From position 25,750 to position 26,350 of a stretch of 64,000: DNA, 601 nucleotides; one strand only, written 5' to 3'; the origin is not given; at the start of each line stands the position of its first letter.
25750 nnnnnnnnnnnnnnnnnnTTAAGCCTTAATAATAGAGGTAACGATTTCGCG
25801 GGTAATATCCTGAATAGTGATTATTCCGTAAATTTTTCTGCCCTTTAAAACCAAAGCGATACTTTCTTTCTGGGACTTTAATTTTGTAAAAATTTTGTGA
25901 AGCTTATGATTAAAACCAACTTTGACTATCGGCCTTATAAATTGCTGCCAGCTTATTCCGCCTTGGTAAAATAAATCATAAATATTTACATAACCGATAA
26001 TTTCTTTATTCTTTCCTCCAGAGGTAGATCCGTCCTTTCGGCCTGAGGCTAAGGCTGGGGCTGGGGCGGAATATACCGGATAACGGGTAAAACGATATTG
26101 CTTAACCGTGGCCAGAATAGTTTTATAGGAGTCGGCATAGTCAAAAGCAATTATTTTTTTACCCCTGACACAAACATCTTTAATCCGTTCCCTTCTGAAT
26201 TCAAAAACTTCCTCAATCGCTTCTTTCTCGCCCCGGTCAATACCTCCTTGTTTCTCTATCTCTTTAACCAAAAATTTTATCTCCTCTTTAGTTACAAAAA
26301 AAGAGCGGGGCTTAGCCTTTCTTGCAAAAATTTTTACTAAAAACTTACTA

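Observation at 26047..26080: Second, shorter member of the same insertion family inside a CBS domain of a CNNM/CorC gene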

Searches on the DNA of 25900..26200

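Call 70: search_rna_families(source=window, start=25900, end=26200, threshold=evalue, max_evalue=1)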
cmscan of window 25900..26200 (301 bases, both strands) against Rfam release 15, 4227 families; matches with E-value up to 1: 0.
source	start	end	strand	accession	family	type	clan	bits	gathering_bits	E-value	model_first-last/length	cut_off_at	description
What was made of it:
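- On Known structured RNA (Rfam): No family at E<=1 in 25900-26200 (call 70).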
